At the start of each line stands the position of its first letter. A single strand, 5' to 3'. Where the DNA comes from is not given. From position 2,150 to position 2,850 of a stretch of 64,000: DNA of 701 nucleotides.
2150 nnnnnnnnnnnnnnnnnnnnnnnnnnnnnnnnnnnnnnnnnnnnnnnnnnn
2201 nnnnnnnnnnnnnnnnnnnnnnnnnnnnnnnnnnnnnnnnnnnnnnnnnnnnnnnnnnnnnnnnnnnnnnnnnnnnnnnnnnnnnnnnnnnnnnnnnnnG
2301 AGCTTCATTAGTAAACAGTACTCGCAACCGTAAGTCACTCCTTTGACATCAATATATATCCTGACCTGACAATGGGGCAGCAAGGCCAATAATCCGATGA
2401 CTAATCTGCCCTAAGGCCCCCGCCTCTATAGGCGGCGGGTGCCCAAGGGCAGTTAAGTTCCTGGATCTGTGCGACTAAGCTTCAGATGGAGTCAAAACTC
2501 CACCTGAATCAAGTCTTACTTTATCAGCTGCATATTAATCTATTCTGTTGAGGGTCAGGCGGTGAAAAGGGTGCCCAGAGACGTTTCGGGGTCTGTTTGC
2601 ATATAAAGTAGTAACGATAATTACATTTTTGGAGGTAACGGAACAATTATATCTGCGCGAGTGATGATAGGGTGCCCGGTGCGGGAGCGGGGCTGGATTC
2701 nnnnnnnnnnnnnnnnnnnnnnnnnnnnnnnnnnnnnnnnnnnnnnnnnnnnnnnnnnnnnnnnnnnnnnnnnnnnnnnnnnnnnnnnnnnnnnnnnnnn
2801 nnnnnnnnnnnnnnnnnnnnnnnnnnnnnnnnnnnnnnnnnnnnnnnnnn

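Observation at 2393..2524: Copy 1 of the 131-nt element, upstream of a spore-glycosylation GT2 gene; its substitutions favour an RNA-level structure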

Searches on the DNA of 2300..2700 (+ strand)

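Call 10: search_rna_families(source=window, start=2300, end=2700, threshold=evalue, max_evalue=10, show_alignments=3)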
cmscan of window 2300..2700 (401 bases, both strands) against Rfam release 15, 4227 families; matches with E-value up to 10: 4.
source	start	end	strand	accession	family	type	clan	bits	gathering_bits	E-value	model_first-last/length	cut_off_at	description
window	2390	2463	-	RF00646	mir-204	Gene; miRNA;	-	17.3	48.4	0.13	1-89/89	no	mir-204 microRNA precursor family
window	2406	2452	-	RF03891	mir-2545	Gene; miRNA;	-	14.7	94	7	1-118/118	no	mir-2545 microRNA precursor family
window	2478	2517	-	RF04224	mir-9229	Gene; miRNA;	-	13.9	71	9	19-57/76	no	mir-9229 microRNA precursor family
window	2404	2456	+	RF02681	Twister-sister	Gene; ribozyme;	-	13.3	34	6.4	1-81/81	no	Twister_sister_ribozyme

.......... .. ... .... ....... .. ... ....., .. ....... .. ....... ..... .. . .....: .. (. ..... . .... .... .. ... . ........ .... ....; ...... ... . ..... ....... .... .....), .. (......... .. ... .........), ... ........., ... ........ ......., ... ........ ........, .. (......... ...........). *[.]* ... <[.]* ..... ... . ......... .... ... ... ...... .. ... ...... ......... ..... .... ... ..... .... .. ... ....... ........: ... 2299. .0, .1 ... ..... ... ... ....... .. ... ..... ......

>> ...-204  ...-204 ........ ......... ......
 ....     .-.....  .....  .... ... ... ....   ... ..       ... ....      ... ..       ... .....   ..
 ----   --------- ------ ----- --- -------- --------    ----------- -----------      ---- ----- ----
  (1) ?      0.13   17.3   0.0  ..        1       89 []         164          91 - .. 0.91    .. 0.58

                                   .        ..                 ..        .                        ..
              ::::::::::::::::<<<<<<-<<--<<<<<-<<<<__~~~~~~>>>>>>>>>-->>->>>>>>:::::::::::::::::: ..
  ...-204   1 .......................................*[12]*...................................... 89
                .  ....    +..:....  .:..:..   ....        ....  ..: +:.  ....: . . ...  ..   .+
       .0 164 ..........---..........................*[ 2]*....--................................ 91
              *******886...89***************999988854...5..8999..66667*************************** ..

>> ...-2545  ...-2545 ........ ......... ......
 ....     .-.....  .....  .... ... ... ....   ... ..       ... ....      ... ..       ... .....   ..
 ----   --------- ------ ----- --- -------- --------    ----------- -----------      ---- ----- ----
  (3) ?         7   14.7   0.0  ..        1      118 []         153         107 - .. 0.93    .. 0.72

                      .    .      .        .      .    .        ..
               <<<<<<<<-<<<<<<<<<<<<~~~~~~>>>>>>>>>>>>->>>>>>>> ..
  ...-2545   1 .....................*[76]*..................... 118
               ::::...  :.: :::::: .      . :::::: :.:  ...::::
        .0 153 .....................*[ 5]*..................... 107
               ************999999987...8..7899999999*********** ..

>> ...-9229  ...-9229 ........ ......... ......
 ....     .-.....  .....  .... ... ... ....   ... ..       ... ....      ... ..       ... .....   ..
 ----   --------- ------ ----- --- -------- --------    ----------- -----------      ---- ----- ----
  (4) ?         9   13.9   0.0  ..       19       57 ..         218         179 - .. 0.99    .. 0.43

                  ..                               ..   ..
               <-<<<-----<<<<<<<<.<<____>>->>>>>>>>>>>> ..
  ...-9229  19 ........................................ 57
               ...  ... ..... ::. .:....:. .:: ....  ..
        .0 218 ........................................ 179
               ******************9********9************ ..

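Call 27: search_dna_similar(query=window:2388-2524:+, collection=plasmids, mode=distant, max_evalue=0.01)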
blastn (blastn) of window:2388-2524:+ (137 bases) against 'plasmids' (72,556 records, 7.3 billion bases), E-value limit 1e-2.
Records with a match: 1; places in all: 3; records where one place covers at least 80% of the query: 0.
Best place of each record, by identity: 80-90% 1.
By first word of the organism name: Clostridium 1.
By predicted mobility (MOB-suite, as given by PLSDB): non-mobilizable 1.
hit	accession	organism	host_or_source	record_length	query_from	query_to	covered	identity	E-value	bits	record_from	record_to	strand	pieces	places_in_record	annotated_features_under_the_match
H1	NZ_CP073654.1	Clostridium beijerinckii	cell culture,fermentation bioreactor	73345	72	137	48%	80.6%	6e-5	54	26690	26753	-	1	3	XRE family transcriptional regulator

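Call 28: search_dna_similar(query=window:2388-2524:+, collection=phages, mode=distant, max_evalue=0.01)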
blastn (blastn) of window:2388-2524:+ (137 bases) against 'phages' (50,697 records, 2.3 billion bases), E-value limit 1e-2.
No match.

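Call 29: get_annotated_region(hit=H1, flank=6000)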
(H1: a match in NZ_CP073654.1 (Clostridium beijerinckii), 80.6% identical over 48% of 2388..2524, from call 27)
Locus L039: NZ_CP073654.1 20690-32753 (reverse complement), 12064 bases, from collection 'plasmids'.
description: Clostridium beijerinckii strain DSM 791 plasmid unnamed, complete sequence
organism: Clostridium beijerinckii (NCBI taxid 1520)
taxonomy: Bacteria; Bacillota; Clostridia; Eubacteriales; Clostridiaceae; Clostridium; Clostridium beijerinckii
host: -; source: cell culture,fermentation bioreactor; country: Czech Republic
typing (MOB-suite, as given by PLSDB): non-mobilizable
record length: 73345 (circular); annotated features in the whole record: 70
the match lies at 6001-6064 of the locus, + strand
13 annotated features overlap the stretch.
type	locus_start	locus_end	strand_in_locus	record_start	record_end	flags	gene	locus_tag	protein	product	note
CDS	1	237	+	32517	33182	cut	-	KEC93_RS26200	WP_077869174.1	hypothetical protein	-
CDS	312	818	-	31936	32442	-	-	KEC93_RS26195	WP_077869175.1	hypothetical protein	-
CDS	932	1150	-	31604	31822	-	-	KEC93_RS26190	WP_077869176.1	BhlA/UviB family holin-like peptide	-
CDS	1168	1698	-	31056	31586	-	-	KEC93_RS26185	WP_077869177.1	sigma-70 family RNA polymerase sigma factor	GO:0006352 - DNA-templated transcription initiation [Evidence IEA]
CDS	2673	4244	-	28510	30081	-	-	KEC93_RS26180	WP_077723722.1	IS1182 family transposase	-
CDS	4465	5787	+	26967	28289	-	-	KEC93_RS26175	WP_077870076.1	IS3 family transposase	-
CDS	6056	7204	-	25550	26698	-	-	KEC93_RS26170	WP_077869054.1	XRE family transcriptional regulator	-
CDS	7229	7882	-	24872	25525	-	-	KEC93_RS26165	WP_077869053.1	hypothetical protein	-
CDS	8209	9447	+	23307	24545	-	-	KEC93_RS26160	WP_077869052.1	ATP-binding protein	-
CDS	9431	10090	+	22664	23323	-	-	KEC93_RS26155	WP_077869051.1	RloB family protein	-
CDS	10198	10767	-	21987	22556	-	-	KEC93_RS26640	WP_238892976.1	hypothetical protein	-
CDS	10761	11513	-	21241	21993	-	-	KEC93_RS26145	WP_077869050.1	AAA family ATPase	GO:0007059 - chromosome segregation [Evidence IEA]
CDS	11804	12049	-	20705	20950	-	-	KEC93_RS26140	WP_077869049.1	type II toxin-antitoxin system prevent-host-death family antitoxin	GO:0008219 - cell death [Evidence IEA]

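Call 73: search_dna_similar(query=L039:5898-6064:+, collection=plasmids, mode=distant, max_evalue=0.001, max_rows=40)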
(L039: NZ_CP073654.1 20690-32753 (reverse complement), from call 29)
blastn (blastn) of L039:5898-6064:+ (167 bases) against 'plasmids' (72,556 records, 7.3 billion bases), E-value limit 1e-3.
Records with a match: 2; places in all: 4; records where one place covers at least 80% of the query: 1.
Best place of each record, by identity: >=99% 1; 80-90% 1.
By first word of the organism name: Clostridium 1; Bacillus 1.
By predicted mobility (MOB-suite, as given by PLSDB): non-mobilizable 2.
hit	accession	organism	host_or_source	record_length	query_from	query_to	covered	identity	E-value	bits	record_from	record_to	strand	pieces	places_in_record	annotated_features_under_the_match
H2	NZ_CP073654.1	Clostridium beijerinckii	cell culture,fermentation bioreactor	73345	1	167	100%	100.0%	9e-80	302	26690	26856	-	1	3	XRE family transcriptional regulator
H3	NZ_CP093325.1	Bacillus sp. N5-665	whole organism,peat soil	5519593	109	167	35%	82.5%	3e-4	52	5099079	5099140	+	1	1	none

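Call 74: get_annotated_region(hit=H3, flank=3000)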
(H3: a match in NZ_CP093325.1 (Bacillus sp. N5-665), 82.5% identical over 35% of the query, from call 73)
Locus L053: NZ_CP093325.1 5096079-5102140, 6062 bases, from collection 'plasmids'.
description: Bacillus sp. N5-665 strain N5/665 plasmid p1, complete sequence
organism: Bacillus sp. N5-665 (NCBI taxid 2925318)
taxonomy: Bacteria; Bacillota; Bacilli; Bacillales; Bacillaceae; Bacillus; Bacillus sp. N5-665
host: -; source: whole organism,peat soil; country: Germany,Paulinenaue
typing (MOB-suite, as given by PLSDB): non-mobilizable
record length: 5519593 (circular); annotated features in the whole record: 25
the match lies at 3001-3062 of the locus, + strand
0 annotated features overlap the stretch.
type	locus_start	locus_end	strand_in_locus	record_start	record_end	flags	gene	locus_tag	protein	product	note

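Call 80: search_rna_families(source=L053, start=2850, end=3110, threshold=evalue, max_evalue=5)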
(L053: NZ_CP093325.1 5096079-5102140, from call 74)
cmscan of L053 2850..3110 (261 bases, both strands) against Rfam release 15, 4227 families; matches with E-value up to 5: 1.
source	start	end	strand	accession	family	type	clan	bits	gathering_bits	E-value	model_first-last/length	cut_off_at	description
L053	3014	3050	-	RF03189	mir-1175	Gene; miRNA;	-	13.5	51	2.9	1-72/72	no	mir-1175 microRNA precursor family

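Call 81: search_rna_families(source=L039, start=5860, end=6100, threshold=evalue, max_evalue=5)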
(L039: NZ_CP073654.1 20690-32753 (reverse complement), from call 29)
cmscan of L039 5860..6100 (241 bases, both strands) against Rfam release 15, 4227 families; matches with E-value up to 5: 1.
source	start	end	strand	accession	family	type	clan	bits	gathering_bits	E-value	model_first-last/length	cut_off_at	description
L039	5867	5908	+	RF01159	snoU18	Gene; snRNA; snoRNA; CD-box;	CL00047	18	47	1.3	30-71/71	no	Small nucleolar RNA U18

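Call 82: search_dna_similar(query=L053:2896-3064:+, collection=plasmids, mode=distant, max_evalue=0.00001, max_rows=25)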
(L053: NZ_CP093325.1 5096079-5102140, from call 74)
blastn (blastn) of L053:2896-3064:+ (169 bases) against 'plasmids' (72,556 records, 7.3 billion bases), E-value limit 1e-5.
In 1 record(s) the limit of 40 matching pieces per record was reached: places in those records are undercounted.
Records with a match: 42; places in all: 95; records where one place covers at least 80% of the query: 17.
Best place of each record, by identity: >=99% 1; 80-90% 22; 60-80% 19.
By first word of the organism name: Bacillus 40; Pseudalkalibacillus 1; Cytobacillus 1.
By predicted mobility (MOB-suite, as given by PLSDB): non-mobilizable 29; mobilizable 7; conjugative 6.
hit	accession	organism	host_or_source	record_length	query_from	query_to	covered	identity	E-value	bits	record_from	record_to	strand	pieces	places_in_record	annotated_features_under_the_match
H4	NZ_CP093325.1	Bacillus sp. N5-665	whole organism,peat soil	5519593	1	169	100%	100.0%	7e-81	306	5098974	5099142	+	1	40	none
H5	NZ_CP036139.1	Bacillus mycoides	cell culture,soil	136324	12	167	92%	88.0%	1e-47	196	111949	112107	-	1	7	none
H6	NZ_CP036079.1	Bacillus mycoides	cell culture,soil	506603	14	167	91%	87.3%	1e-46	192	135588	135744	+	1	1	none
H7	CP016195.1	Bacillus thuringiensis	organism,soil sample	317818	14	167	91%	85.3%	9e-42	176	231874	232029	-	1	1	none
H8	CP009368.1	Bacillus cereus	-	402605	13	167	92%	83.5%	5e-39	167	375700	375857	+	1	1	none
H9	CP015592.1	Bacillus cereus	whole organism,garden soil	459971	13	167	92%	83.5%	5e-39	167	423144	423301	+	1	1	none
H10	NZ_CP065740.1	Bacillus tropicus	-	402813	13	167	92%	83.5%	5e-39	167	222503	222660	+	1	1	none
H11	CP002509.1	Bacillus thuringiensis serovar finitimus YBT-020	-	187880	7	167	95%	78.0%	1e-27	130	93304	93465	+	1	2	none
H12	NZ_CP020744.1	Bacillus mycoides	whole organism,soil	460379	14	167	91%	81.1%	6e-31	140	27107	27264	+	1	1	none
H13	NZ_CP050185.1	Bacillus thuringiensis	cell culture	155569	14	169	92%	79.2%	1e-27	129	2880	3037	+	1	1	toxic anion resistance protein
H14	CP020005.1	Bacillus thuringiensis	Bacillus thuringiensis subsp,whole ...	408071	14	167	91%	78.5%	4e-27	127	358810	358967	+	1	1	none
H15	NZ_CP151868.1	Bacillus thuringiensis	tobacco,mixed culture,leaves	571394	12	167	92%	77.2%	1e-21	110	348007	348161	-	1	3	none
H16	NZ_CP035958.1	Bacillus mycoides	cell culture,soil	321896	11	167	93%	76.7%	1e-21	109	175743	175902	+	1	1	none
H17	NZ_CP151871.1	Bacillus thuringiensis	tobacco,mixed culture,leaves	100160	30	167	82%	85.5%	7e-37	159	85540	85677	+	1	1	none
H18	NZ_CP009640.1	Bacillus cereus 03BB108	Dust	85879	25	163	82%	83.8%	3e-29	135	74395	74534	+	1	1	none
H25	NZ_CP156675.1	Pseudalkalibacillus hwajinpoensis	mixed culture,soil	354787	29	146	70%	72.1%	2e-6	60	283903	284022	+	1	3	none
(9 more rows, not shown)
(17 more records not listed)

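Call 85: get_annotated_region(hit=H5, flank=400)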
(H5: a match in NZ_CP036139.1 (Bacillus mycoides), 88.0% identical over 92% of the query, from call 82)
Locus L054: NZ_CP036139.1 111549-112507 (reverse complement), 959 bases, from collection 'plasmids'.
description: Bacillus mycoides strain JAS85/1 plasmid unnamed5
organism: Bacillus mycoides (NCBI taxid 1405)
taxonomy: Bacteria; Bacillota; Bacilli; Bacillales; Bacillaceae; Bacillus; Bacillus mycoides
host: -; source: cell culture,soil; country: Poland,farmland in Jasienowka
typing (MOB-suite, as given by PLSDB): non-mobilizable
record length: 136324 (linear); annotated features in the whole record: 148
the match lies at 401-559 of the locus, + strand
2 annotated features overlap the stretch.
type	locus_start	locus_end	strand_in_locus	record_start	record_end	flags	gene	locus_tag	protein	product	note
CDS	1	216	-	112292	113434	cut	-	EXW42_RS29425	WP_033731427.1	cysteine desulfurase family protein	-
CDS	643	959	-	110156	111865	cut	ezrA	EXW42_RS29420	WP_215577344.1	septation ring formation regulator EzrA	-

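Call 86: get_annotated_region(hit=H7, flank=400)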
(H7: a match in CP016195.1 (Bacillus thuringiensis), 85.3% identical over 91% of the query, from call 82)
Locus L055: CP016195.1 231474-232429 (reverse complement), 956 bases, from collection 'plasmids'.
description: Bacillus thuringiensis serovar coreanensis strain ST7 plasmid pST7-1, complete sequence
organism: Bacillus thuringiensis (NCBI taxid 180843)
taxonomy: Bacteria; Bacillota; Bacilli; Bacillales; Bacillaceae; Bacillus; Bacillus thuringiensis
host: -; source: organism,soil sample; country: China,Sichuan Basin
typing (MOB-suite, as given by PLSDB): non-mobilizable; replicon rep_cluster_1721,rep_cluster_1869
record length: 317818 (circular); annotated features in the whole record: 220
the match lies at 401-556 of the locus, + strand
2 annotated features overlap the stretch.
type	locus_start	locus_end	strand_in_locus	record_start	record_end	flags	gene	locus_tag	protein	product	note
CDS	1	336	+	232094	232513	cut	-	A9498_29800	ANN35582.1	CBS domain-containing protein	-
CDS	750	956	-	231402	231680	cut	-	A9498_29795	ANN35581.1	AbrB family transcriptional regulator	-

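Call 87: get_annotated_region(hit=H8, flank=400)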
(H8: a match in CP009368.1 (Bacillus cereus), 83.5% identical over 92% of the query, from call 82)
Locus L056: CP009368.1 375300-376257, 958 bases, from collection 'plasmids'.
description: Bacillus cereus strain FM1 plasmid, complete sequence
organism: Bacillus cereus (NCBI taxid 1396)
taxonomy: Bacteria; Bacillota; Bacilli; Bacillales; Bacillaceae; Bacillus; Bacillus cereus
host: -; source: -; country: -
typing (MOB-suite, as given by PLSDB): non-mobilizable; replicon rep_cluster_164
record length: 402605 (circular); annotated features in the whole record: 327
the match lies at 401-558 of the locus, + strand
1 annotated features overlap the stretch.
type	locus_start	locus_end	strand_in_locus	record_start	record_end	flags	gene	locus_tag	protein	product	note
CDS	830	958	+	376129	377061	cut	-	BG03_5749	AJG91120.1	merR regulatory family protein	-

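Call 88: get_annotated_region(hit=H11, flank=400)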
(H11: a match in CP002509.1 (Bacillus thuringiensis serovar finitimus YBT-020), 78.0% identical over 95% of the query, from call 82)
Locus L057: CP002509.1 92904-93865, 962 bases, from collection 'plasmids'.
description: Bacillus thuringiensis serovar finitimus YBT-020 plasmid pBMB26, complete sequence
organism: Bacillus thuringiensis serovar finitimus YBT-020 (NCBI taxid 930170)
taxonomy: Bacteria; Bacillota; Bacilli; Bacillales; Bacillaceae; Bacillus; Bacillus thuringiensis; Bacillus thuringiensis serovar finitimus YBT-020
host: -; source: -; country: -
typing (MOB-suite, as given by PLSDB): non-mobilizable; replicon rep_cluster_164
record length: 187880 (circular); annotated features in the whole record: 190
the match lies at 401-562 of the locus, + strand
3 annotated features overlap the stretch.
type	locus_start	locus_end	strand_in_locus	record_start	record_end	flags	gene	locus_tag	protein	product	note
CDS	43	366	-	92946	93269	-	-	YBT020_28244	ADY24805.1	hypothetical protein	-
CDS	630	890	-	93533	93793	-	-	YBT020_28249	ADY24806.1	hypothetical protein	-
CDS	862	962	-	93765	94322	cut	-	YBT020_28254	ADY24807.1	hypothetical protein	-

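Call 89: get_annotated_region(hit=H12, flank=400)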
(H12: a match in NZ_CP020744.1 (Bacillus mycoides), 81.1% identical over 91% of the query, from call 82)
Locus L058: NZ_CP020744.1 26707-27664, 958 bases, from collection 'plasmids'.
description: Bacillus mycoides strain Gnyt1 plasmid unnamed1, complete sequence
organism: Bacillus mycoides (NCBI taxid 1405)
taxonomy: Bacteria; Bacillota; Bacilli; Bacillales; Bacillaceae; Bacillus; Bacillus mycoides
host: -; source: whole organism,soil; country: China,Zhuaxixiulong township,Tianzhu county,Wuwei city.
typing (MOB-suite, as given by PLSDB): non-mobilizable; replicon rep_cluster_125,rep_cluster_1698
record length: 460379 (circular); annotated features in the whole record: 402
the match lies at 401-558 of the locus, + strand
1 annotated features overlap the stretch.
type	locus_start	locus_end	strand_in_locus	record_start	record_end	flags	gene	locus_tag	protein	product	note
CDS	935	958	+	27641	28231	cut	-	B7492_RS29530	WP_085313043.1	sensor domain-containing protein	-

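Call 90: get_annotated_region(hit=H15, flank=400)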
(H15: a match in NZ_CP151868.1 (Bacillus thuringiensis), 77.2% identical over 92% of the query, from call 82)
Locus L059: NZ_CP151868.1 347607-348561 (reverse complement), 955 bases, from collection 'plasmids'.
description: Bacillus thuringiensis strain YB6 plasmid unnamed1, complete sequence
organism: Bacillus thuringiensis (NCBI taxid 1428)
taxonomy: Bacteria; Bacillota; Bacilli; Bacillales; Bacillaceae; Bacillus; Bacillus thuringiensis
host: -; source: tobacco,mixed culture,leaves; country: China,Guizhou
typing (MOB-suite, as given by PLSDB): non-mobilizable
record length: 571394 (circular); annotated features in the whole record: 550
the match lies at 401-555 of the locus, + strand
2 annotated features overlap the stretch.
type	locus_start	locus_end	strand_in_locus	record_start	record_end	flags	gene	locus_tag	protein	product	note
CDS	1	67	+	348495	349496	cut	-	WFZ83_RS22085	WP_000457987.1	rod shape-determining protein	-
CDS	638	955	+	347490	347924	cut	fabZ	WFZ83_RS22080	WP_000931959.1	3-hydroxyacyl-ACP dehydratase FabZ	-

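Call 91: get_annotated_region(hit=H25, flank=400)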
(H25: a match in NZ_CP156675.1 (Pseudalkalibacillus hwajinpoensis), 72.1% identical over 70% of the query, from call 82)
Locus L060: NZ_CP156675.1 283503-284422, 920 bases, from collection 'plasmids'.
description: Pseudalkalibacillus hwajinpoensis strain Zjut HJ2101 plasmid unnamed1, complete sequence
organism: Pseudalkalibacillus hwajinpoensis (NCBI taxid 208199)
taxonomy: Bacteria; Bacillota; Bacilli; Bacillales; Bacillaceae; Pseudalkalibacillus; Pseudalkalibacillus hwajinpoensis
host: -; source: mixed culture,soil; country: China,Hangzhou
typing (MOB-suite, as given by PLSDB): non-mobilizable
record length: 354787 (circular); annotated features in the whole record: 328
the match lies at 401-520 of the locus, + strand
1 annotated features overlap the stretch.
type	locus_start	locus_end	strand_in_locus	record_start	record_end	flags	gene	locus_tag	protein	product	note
CDS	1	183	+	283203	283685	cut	-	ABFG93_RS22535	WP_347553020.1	spore coat protein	-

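Call 98: search_dna_similar(query=L053:2996-3064:+, collection=plasmids, mode=distant, max_evalue=0.01, max_rows=60)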
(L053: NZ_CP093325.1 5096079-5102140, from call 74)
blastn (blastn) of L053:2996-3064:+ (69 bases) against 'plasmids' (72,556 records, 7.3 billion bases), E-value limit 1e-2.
In 1 record(s) the limit of 40 matching pieces per record was reached: places in those records are undercounted.
Records with a match: 37; places in all: 91; records where one place covers at least 80% of the query: 32.
Best place of each record, by identity: >=99% 2; 90-95% 9; 80-90% 21; 60-80% 5.
By first word of the organism name: Bacillus 34; Pseudalkalibacillus 1; Clostridium 1; Peribacillus 1.
By predicted mobility (MOB-suite, as given by PLSDB): non-mobilizable 26; conjugative 6; mobilizable 5.
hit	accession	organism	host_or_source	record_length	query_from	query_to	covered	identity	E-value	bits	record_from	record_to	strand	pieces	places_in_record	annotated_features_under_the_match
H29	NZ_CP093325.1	Bacillus sp. N5-665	whole organism,peat soil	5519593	1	69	100%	100.0%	4e-27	125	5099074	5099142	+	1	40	none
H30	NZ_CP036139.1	Bacillus mycoides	cell culture,soil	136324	2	67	96%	92.6%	6e-19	99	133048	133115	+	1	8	none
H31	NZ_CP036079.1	Bacillus mycoides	cell culture,soil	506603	2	67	96%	91.3%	2e-18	97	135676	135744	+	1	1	none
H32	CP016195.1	Bacillus thuringiensis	organism,soil sample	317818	4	67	93%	93.9%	6e-19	100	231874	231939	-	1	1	none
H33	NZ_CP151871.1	Bacillus thuringiensis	tobacco,mixed culture,leaves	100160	4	67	93%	92.2%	2e-17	94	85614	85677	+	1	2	none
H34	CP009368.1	Bacillus cereus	-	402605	4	67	93%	91.0%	2e-17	93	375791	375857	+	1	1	none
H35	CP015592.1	Bacillus cereus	whole organism,garden soil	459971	4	67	93%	91.0%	2e-17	93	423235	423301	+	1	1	none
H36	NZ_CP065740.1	Bacillus tropicus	-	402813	4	67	93%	91.0%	2e-17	93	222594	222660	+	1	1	none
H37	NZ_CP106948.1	Bacillus thuringiensis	BGSC database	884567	1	67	97%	86.6%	5e-13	80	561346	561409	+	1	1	hypothetical protein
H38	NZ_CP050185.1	Bacillus thuringiensis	cell culture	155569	4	69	96%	87.0%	6e-12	75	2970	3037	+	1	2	toxic anion resistance protein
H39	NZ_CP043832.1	Bacillus sp. BS98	oyster,whole organism,intestinal tract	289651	2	69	99%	81.9%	4e-8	63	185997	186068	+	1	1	DUF2262 domain-containing protein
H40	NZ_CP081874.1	Bacillus toyonensis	Environment,soil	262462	2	69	99%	81.9%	4e-8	63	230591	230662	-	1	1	DUF2262 domain-containing protein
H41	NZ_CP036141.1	Bacillus mycoides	cell culture,soil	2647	2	67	96%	84.3%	8e-11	73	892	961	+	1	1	none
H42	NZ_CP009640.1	Bacillus cereus 03BB108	Dust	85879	3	63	88%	90.3%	5e-13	79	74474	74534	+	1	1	none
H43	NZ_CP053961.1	Bacillus cereus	-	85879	3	63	88%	90.3%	5e-13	79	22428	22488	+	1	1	none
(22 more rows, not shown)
